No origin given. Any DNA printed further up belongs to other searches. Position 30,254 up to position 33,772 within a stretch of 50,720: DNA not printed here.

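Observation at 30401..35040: Translationally coupled two-protein surface module: a membrane-anchored Ig-repeat protein plus a 1073-aa hyper-acidic, Cys-capped secreted protein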

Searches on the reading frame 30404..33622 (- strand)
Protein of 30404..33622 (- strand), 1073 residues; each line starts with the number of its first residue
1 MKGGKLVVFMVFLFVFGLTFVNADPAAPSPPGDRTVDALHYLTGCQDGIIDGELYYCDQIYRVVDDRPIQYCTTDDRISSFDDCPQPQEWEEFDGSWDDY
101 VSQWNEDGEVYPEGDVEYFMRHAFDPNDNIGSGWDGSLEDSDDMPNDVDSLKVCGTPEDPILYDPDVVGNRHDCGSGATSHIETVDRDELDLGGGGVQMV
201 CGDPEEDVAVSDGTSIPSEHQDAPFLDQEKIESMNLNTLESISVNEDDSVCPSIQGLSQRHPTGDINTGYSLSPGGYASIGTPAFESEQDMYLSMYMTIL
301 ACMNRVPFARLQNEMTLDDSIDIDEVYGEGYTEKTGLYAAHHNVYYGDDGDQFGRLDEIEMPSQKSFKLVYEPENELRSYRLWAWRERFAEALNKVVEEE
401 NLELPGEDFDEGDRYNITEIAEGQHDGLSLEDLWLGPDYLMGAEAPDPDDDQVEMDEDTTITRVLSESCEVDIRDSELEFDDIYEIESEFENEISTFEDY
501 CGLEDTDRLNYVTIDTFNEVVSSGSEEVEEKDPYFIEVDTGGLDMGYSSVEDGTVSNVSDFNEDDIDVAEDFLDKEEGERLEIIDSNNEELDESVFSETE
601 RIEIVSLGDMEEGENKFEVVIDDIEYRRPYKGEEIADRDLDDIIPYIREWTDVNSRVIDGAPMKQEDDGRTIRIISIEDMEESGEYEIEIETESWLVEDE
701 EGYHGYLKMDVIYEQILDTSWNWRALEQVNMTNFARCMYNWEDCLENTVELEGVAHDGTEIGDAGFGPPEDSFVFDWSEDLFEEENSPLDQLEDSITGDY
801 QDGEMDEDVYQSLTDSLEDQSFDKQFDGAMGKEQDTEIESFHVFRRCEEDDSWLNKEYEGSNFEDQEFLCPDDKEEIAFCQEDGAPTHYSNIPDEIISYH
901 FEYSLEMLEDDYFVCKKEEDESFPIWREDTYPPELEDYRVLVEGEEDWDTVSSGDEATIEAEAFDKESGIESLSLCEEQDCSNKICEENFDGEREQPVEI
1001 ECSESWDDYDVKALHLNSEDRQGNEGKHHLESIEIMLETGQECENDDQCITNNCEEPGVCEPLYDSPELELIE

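Call 6: search_protein_families(library=pfam, proteins=[window:30404-33622:-], max_evalue=1)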
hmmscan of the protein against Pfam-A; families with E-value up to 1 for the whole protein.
window:30404-33622:- (1073 aa): 0 families

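Call 7: search_protein_families(library=ncbifam, proteins=[window:30404-33622:-], max_evalue=1)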
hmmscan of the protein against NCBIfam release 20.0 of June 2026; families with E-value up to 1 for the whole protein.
window:30404-33622:- (1073 aa): 0 families

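Call 10: find_homologous_proteins(query=window:30404-33622:-)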
Query window:30404-33622:- (1073 aa): 2 proteins with E <= 0.001 among 8000 candidates.
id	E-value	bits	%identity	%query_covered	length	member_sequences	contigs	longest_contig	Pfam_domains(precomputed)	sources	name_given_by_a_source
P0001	0.0e+0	2459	100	100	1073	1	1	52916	-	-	-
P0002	3.0e-28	117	24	61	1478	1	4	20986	-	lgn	-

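Call 19: find_encoding_contigs(protein=P0002, flank=8000, max_places=2)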
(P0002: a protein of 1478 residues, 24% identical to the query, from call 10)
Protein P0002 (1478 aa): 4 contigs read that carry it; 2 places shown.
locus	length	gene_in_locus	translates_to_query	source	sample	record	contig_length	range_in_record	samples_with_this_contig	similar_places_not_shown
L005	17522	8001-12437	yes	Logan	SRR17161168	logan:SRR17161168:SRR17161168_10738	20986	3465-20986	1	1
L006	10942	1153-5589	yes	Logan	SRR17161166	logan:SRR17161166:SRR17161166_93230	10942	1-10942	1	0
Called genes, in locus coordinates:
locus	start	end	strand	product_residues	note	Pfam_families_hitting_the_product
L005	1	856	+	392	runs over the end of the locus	PF07690:MFS_1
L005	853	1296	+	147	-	PF01451:LMWPc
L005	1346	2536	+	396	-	PF09335:VTT_dom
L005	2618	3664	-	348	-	PF00579:tRNA-synt_1b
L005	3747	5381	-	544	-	-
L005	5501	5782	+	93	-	-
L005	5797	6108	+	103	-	-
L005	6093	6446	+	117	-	-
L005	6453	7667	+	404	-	PF05048:NosD, PF13229:Beta_helix, PF05048:NosD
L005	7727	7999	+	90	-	-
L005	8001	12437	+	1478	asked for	-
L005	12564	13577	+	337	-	PF02518:HATPase_c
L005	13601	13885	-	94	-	-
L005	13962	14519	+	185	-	-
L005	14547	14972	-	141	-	PF12680:SnoaL_2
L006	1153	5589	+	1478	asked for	-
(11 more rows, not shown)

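Call 30: find_homologous_proteins(query=A1, max_evalue=0.001)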
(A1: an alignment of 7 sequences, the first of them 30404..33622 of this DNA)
Query A1 (7 sequences) (1073 aa, profile of the alignment): 2 proteins with E <= 0.001 among 8000 candidates.
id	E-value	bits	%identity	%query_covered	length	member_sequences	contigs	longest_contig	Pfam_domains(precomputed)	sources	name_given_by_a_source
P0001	0.0e+0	1031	100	100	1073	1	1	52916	-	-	-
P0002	8.8e-100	353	24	61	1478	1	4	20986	-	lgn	-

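Call 36: search_solved_structures(query=A1, max_evalue=1)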
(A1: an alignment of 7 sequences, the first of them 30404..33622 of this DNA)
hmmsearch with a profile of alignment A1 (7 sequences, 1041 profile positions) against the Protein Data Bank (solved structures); distinct sequences matched with E-value up to 1: 2.
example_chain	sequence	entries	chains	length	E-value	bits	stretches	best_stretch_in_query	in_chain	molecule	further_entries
4p3w_A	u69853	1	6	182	0.19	12.9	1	942-1004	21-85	Filamin-A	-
2j3s_A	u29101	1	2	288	0.38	11.9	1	942-1003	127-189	FILAMIN-A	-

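Call 57: search_protein_representatives(protein=P0001)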
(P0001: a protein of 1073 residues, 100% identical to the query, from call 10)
Query: 1073 residues. Proteins with E-value up to 0.001 (for the whole library): 29; up to 1e-10: 26; up to 1e-30: 9. The best 29 are listed.
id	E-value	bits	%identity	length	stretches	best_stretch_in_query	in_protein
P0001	0.0e+00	2458.9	100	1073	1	1-1073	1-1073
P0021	2.6e-94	333.8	35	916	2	198-1056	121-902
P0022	9.6e-90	318.7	32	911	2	249-1069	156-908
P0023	1.8e-87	311.2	35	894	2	241-506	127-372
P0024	3.7e-70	253.8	33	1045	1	239-959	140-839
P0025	9.2e-70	252.5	31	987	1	235-934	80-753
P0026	7.0e-61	223.1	31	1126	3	229-510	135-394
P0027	5.6e-36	140.7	33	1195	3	237-442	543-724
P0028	5.1e-31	124.2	37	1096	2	234-406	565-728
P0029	1.3e-29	119.6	29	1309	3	679-873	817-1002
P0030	7.1e-29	117.1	28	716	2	247-776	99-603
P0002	9.6e-29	116.7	28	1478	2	246-856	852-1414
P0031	9.8e-29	116.7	27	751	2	251-785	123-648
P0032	1.3e-28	116.3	33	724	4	240-443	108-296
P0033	3.3e-23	98.4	35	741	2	245-412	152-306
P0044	7.2e-12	60.8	28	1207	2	250-640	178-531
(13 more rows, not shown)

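Call 61: search_protein_families(library=pfam, alignment_id=A4, max_evalue=0.01)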
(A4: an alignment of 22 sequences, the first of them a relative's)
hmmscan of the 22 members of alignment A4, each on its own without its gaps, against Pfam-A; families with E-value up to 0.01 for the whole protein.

A. member 1, P0001 (1073 aa): 0 families

B. families by the number of members that match (of 22 scanned): 5 families
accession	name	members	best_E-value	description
PF11797.14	WxLIP_HBD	1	0.00033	WxL Interacting Protein, host binding domain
PF13273.12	DUF4064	1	0.002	Protein of unknown function (DUF4064)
PF24805.1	EIF3I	1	0.0033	EIF3I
PF00335.26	Tetraspanin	1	0.0042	Tetraspanin family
PF08116.16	Toxin_29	1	0.0071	PhTx neurotoxin family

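Call 62: search_solved_structures(query=A4, max_evalue=1)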
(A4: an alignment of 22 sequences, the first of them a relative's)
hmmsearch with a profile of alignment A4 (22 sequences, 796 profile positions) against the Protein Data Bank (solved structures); distinct sequences matched with E-value up to 1: 0.

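Call 79: search_protein_families(library=ncbifam, proteins=[P0024, P0025, P0026, P0029, P0044, P0021, P0027, P0030], max_evalue=1)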
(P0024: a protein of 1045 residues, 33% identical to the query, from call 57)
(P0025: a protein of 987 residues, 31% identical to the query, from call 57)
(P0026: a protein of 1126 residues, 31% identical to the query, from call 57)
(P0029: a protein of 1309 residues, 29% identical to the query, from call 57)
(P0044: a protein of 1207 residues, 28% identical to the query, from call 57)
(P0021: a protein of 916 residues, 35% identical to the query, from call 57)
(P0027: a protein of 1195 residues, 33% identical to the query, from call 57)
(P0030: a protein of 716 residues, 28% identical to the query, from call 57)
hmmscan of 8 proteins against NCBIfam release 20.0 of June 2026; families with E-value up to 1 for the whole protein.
P0024 (1045 aa): 0 families

P0025 (987 aa): 0 families

P0026 (1126 aa): 0 families

P0029 (1309 aa): 0 families

P0044 (1207 aa): 2 families
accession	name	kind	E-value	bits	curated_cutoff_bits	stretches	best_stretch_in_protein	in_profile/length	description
NF046074.1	UpsB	equivalog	0.2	11.7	70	1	644-720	45-121/126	pilin subunit UpsB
NF053729.1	c-di-GMP_motif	domain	0.4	10.5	38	0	467-488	4-25/53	cyclic di-GMP-binding domain-containing protein, MshE-related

P0021 (916 aa): 1 family
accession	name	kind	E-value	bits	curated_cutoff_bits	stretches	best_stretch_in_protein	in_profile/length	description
NF008490.0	PRK11401.1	equivalog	0.2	11.5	222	1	754-791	11-48/129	enamine/imine deaminase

P0027 (1195 aa): 0 families

P0030 (716 aa): 0 families

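Call 81: find_related_loci(query=A1, collection=genome_contigs, flank=10000)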
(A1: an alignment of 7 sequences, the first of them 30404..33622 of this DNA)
Query A1 (1073 aa) in genome_contigs; peptide patterns used: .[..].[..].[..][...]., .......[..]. (x = any residue, [..] = any of these).
63 stretches matched a pattern; 4 encode a relative of the query (tblastn E <= 1e-3); 4 distinct loci.
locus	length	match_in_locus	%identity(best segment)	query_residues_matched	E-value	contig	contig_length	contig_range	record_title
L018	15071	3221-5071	28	227-872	5e-64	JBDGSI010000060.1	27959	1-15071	MAG: Candidatus Nanohalobium sp. isolate DAL-WCL_22_66C1R DAL-WCL_22_66C1R_60, whole genome shotgun sequence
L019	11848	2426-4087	26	247-870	4e-43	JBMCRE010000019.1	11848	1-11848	MAG: Nanoarchaeota archaeon isolate D1M07_82 NODE_3920_length_11848_cov_12.710252, whole genome shotgun sequence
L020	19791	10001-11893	29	251-771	1e-17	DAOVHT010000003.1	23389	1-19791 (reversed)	MAG TPA_asm: Candidatus Nanohaloarchaea archaeon isolate CSMAG_1348 CSMAG_1348_k141_1875406_length_23389_cov_11.0000, wh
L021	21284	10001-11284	26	250-772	1e-10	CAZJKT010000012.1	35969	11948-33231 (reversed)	MAG TPA_asm: uncultured archaeon isolate SRP241326_co4_81 genome assembly, contig: NODE_1747_length_35969_cov_738.025979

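Call 84: predict_structure(alignment_id=A4)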
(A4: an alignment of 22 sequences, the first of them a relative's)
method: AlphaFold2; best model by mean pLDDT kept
length: 1073 residues; sequences in the alignment: 22
mean_pLDDT: 65.5   pTM: 0.54
mean pLDDT of the five models: 65.5, 64.7, 63.4, 61.5, 60.2
residues with pLDDT >= 90: 67; 70-90: 408; 50-70: 359; < 50: 239
segments of 3 or more residues with pLDDT < 50: 1-3, 20-28, 75-151, 168-173, 188-196, 208-234, 452-459, 517-525, 652-667, 699-702, 715-722, 945-956, 1036-1043, 1045-1053, 1055-1073
pLDDT, mean of each block of 10 residues (from residue 1): 61 63 43 63 70 76 67 48 39 44 36 33 33 32 41 51 51 52 55 50 57 37 38 55 79 84 85 78 80 87 78 83 59 91 69 80 84 92 76 90 77 70 77 89 63 48 53 59 63 57 52 51 52 69 70 83 83 88 80 59 80 87 82 75 66 40 44 69 65 61 51 48 62 92 90 84 82 73 61 54 60 64 77 81 85 75 78 87 67 81 85 84 84 69 50 49 63 80 70 52 55 76 81 49 47 42 32 31
secondary structure, 60 per line:
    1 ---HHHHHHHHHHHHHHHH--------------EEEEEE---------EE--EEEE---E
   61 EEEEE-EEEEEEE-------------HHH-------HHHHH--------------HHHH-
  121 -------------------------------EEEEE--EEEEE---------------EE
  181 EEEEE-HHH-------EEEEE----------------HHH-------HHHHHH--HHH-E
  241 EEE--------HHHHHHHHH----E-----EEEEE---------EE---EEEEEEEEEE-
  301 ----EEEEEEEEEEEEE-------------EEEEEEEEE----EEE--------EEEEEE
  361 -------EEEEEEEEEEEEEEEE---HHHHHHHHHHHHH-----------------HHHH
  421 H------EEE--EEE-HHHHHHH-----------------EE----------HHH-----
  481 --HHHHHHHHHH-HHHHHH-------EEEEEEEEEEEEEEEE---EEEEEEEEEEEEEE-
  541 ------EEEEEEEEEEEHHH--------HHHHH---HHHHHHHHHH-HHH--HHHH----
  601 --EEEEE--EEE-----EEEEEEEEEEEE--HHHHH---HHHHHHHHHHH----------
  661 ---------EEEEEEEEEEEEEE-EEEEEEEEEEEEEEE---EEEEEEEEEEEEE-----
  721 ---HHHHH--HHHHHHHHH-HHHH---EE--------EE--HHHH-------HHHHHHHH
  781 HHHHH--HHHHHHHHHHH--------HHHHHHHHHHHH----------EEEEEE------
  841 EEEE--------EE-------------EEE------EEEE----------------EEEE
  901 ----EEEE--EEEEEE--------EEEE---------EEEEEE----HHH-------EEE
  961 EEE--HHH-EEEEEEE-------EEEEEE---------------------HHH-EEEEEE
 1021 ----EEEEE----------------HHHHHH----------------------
elements in order (helices of 4 or more, strands of 3 or more residues): H4-19 E34-39 E53-56 E60-65 E67-73 H97-101 H116-119 E152-156 E159-163 E179-185 E197-201 H228-233 E240-243 H252-260 E271-275 E290-299 E305-317 E331-339 E344-346 E355-360 E368-383 H387-399 H417-421 E428-430 E433-435 H437-443 H483-492 H494-499 E507-522 E526-539 E547-557 H569-573 H577-586 H593-596 E603-607 E610-612 E618-629 H632-636 H640-650 E670-683 E685-699 E703-715 H724-728 H731-739 H741-744 H762-765 H773-785 H788-798 H807-818 E829-834 E841-844 E868-870 E877-880 E897-900 E905-908 E911-916 E925-928 E938-943 E958-963 E970-976 E984-989 E1015-1020 E1025-1029 H1046-1051

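Call 87: fold_search(model_id=the predicted structure, library=pdb)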
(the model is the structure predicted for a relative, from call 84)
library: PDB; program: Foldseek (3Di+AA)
matches with E <= 10: 1369; with E <= 0.001: 0
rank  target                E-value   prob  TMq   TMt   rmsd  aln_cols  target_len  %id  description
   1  4r7v                  1.6e-02  0.16  0.05  0.21  11.0       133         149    8  Crystal structure of N-lobe of human ARRDC3(1-165) (released 2014-10-01)
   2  4gej_B                1.9e-02  0.10  0.05  0.17  11.6       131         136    8  N-terminal domain of VDUP-1 (released 2013-02-27)
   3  4gei                  2.1e-02  0.10  0.05  0.17  11.8       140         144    8  N-terminal domain of VDUP-1 (released 2013-02-27)
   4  8f9l_A                2.2e-02  0.95  0.07  0.41   5.8       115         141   14  Intramolecular ester bond-containing repeat domain from Gemella massiliensis adhesin (released 2024-06-19)
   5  4r7x_B                2.8e-02  0.15  0.05  0.21  13.1       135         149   10  Crystal structure of N-lobe of human ARRDC3(1-180) (released 2014-10-01)
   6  4gej_H                2.9e-02  0.15  0.05  0.22   9.4       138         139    7  N-terminal domain of VDUP-1 (released 2013-02-27)
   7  4r7x_A                3.1e-02  0.15  0.05  0.22  13.8       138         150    9  Crystal structure of N-lobe of human ARRDC3(1-180) (released 2014-10-01)
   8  8dj2_A                3.4e-02  0.66  0.07  0.36   7.1       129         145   14  Intramolecular ester bond-containing repeat domain from Chlamydia trachomatis adhesin (released 2023-08-02)
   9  4bhu_C                3.6e-02  0.25  0.05  0.27  11.6       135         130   11  Crystal structure of BslA - A bacterial hydrophobin (released 2013-08-14)
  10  5cl2_B                3.8e-02  0.23  0.06  0.19   8.5       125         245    9  Crystal structure of Spo0M, sporulation control protein, from Bacillus subtilis. (released 2015-12-16)
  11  7sk8_D                4.2e-02  0.35  0.06  0.30   9.1       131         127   11  Cryo-EM structure of human ACKR3 in complex with CXCL12, a small molecule partial agonist CCX662, an extracellular Fab (released 2022-07-27)
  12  8epa_H                4.5e-02  0.38  0.06  0.32   9.3       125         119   11  Structure of interleukin receptor common gamma chain (IL2Rgamma) in complex with two antibodies (released 2023-01-25)
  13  4gej_D                4.5e-02  0.11  0.05  0.21  11.4       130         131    5  N-terminal domain of VDUP-1 (released 2013-02-27)
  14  4gej_A                4.7e-02  0.20  0.06  0.26   9.5       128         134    7  N-terminal domain of VDUP-1 (released 2013-02-27)
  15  4bhu_A                5.0e-02  0.18  0.05  0.25  12.3       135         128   15  Crystal structure of BslA - A bacterial hydrophobin (released 2013-08-14)
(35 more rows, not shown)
